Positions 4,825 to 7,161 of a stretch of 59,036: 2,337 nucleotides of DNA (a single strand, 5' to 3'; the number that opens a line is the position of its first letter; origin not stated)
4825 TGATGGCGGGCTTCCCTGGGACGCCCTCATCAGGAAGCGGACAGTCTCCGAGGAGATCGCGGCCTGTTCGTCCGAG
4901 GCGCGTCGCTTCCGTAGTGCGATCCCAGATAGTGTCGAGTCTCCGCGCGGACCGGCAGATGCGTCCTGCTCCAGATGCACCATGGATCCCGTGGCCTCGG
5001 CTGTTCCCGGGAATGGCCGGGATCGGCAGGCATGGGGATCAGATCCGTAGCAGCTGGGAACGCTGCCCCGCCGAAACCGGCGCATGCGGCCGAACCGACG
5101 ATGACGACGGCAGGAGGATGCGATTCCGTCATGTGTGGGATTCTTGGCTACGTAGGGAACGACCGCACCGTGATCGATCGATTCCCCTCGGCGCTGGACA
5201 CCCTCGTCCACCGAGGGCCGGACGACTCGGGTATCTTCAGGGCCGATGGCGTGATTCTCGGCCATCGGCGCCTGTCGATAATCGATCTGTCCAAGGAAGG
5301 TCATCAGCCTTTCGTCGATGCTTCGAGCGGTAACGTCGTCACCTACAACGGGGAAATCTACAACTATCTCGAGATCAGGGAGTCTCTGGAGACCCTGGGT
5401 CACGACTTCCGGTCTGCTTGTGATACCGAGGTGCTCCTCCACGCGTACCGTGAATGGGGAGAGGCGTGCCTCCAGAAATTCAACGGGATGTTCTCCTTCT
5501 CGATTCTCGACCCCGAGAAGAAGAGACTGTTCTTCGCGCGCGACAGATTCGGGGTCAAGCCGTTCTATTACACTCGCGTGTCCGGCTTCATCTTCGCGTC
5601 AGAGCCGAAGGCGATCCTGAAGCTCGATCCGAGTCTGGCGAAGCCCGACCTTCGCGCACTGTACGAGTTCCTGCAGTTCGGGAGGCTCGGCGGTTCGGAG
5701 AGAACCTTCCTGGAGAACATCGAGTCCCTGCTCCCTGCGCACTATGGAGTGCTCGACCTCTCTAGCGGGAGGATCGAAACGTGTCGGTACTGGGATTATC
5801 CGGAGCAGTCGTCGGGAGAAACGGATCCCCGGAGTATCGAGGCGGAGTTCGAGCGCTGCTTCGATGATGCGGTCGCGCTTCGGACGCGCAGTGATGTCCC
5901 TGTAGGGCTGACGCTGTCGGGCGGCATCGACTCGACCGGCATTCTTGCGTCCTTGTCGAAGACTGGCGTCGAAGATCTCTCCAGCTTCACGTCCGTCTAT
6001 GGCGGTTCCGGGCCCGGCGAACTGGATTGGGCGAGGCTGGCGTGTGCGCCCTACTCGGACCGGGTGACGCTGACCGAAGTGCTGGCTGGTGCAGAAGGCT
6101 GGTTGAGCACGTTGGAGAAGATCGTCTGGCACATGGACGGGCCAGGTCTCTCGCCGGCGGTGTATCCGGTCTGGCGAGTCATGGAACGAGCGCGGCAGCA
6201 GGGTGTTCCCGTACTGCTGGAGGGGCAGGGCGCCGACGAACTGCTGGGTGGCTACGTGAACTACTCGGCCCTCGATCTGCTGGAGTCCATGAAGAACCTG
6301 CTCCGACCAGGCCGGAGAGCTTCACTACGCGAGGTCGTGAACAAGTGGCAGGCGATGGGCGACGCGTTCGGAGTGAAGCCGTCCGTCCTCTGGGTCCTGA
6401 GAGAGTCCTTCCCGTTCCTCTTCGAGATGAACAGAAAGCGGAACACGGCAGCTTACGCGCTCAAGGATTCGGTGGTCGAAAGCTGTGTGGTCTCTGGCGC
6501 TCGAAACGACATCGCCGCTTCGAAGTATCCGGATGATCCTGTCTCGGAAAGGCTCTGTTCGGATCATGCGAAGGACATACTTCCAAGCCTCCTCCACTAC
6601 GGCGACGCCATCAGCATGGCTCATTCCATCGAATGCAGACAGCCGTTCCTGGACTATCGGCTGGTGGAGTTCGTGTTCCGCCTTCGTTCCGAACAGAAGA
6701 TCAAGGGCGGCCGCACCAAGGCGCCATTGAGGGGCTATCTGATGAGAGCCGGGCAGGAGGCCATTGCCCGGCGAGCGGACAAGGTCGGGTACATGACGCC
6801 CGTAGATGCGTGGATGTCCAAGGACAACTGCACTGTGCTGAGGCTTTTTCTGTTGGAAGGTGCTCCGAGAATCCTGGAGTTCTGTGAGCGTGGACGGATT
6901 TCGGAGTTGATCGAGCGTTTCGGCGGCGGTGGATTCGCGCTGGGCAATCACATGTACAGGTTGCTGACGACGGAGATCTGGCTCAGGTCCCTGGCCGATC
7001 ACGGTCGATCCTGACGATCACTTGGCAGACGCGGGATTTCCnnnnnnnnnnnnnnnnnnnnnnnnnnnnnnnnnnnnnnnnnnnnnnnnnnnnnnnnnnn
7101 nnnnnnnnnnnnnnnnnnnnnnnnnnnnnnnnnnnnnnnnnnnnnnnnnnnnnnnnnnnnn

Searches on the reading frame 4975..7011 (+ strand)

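Call 85: search_protein_families(library=pfam, proteins=[window:4975-7011:+], max_evalue=0.001)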
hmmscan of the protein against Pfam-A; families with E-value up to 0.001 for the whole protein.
window:4975-7011:+ (679 aa): 3 families
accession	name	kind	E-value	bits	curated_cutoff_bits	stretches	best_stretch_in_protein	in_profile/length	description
PF00733.27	Asn_synthase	-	9.9e-60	203.5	21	1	292-671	2-354/354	Asparagine synthase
PF13537.11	GATase_7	-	4.9e-45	152.9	25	1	97-215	1-122/123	Glutamine amidotransferase domain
PF13522.11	GATase_6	-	1.1e-44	152.1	27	1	82-210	1-130/130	Glutamine amidotransferase domain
